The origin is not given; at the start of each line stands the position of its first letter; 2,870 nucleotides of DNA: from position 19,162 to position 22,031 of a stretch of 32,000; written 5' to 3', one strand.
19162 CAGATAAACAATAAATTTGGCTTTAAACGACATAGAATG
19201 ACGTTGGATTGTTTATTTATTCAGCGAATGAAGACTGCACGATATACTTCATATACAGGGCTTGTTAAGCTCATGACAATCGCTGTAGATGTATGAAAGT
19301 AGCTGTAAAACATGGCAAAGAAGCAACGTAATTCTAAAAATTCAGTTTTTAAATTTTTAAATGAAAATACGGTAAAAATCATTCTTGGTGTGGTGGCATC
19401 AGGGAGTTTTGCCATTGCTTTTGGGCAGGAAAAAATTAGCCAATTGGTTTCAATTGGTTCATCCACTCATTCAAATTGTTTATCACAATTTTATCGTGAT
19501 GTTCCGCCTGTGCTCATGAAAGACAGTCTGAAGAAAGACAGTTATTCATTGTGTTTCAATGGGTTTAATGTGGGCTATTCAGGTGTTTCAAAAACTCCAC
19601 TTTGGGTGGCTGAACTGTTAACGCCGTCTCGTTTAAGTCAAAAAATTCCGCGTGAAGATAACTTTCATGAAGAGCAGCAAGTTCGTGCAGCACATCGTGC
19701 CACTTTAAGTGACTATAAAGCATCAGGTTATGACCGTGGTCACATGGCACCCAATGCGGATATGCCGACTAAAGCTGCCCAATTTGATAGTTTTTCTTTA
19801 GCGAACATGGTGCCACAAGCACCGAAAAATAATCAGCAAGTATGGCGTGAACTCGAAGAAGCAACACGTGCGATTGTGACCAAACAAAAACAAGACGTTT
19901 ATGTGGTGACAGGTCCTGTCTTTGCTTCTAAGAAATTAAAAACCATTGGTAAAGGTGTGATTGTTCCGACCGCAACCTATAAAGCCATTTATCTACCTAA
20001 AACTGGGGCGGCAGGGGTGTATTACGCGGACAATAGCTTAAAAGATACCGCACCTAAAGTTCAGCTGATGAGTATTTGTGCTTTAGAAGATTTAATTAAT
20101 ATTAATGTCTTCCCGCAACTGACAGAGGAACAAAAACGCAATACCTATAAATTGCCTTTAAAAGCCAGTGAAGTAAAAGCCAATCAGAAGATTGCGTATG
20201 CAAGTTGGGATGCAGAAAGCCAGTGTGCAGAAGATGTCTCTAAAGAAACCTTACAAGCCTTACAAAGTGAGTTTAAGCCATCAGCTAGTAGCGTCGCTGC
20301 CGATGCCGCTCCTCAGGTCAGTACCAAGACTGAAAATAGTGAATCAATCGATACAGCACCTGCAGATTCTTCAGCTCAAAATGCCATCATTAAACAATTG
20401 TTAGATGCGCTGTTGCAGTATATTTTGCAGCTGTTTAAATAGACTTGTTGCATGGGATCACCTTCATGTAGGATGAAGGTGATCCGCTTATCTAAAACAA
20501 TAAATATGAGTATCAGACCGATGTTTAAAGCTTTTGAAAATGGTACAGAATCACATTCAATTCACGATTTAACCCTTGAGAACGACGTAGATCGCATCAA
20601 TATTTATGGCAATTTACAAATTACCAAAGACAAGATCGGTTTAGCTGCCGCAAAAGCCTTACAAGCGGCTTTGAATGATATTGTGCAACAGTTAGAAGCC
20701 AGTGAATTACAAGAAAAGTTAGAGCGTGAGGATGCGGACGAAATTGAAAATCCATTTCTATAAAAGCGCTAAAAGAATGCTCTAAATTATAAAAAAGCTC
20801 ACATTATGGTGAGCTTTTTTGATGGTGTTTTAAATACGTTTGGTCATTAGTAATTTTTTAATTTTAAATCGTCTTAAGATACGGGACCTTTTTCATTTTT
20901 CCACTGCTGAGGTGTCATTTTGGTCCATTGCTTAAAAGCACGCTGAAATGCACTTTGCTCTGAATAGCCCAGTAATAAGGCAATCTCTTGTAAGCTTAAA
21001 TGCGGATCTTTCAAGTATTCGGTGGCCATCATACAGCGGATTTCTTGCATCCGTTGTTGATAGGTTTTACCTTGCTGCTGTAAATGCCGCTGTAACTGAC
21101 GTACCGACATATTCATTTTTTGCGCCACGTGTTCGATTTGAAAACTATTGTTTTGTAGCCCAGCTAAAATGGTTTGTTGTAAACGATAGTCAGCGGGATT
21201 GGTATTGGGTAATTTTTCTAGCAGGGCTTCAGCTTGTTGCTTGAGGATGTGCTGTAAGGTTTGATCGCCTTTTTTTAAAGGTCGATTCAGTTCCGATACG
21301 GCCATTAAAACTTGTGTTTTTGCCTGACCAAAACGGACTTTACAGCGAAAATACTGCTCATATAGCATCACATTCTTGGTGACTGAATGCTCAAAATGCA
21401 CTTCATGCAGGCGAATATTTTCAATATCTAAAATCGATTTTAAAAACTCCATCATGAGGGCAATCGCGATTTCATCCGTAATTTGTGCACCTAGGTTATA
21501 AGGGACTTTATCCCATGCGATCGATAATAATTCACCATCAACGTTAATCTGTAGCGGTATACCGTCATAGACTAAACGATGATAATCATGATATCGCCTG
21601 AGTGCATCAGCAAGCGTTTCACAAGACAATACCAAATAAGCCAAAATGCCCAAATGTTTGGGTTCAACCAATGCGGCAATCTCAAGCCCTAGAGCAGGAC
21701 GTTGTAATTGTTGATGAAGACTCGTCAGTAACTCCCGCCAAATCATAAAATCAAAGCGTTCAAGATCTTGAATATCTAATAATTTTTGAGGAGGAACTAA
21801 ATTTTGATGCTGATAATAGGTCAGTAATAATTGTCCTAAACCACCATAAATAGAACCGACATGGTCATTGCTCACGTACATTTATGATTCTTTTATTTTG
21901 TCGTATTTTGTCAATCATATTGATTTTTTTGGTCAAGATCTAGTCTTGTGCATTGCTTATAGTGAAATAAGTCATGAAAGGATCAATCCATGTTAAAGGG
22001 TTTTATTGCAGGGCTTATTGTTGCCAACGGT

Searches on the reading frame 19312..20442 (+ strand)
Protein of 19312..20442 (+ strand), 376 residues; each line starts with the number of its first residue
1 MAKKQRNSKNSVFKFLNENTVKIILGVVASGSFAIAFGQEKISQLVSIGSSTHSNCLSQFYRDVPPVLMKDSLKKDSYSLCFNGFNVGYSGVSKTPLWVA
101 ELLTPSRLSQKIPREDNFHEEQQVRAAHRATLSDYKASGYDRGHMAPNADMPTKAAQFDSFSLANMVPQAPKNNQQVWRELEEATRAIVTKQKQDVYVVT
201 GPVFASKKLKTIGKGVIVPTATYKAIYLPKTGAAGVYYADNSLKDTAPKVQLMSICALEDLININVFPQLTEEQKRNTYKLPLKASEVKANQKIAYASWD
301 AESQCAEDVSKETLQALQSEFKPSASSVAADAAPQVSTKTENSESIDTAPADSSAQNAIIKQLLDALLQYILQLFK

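Call 10: search_protein_families(library=pfam, proteins=[window:19312-20442:+], max_evalue=0.01)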
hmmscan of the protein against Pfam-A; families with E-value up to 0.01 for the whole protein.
window:19312-20442:+ (376 aa): 2 families
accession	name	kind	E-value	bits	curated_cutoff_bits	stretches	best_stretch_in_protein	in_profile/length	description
PF01223.29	Endonuclease_NS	-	1.4e-43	149.5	23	1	76-266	15-216/223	DNA/RNA non-specific endonuclease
PF13352.11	DUF4100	-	0.00042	20.9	27.9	0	62-197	37-167/232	Protein of unknown function (DUF4100)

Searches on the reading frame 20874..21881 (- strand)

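Call 10: search_protein_families(library=pfam, proteins=[window:20874-21881:-], max_evalue=0.01)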
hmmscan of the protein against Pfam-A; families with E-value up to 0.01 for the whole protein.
window:20874-21881:- (335 aa): 4 families
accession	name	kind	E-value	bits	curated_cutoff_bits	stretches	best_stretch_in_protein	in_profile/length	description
PF12625.12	Arabinose_bd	-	1e-27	97.9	27.6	1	42-202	24-185/185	Arabinose-binding domain of AraC transcription regulator, N-term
PF12833.13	HTH_18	-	1.2e-20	74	33.6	1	253-329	2-79/80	Helix-turn-helix domain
PF00165.29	HTH_AraC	-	1.3e-09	38.4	26.6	1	295-327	9-40/42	Bacterial regulatory helix-turn-helix proteins, AraC family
PF09312.16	SurA_N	-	0.0004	21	30.8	1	248-288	75-115/118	SurA N-terminal domain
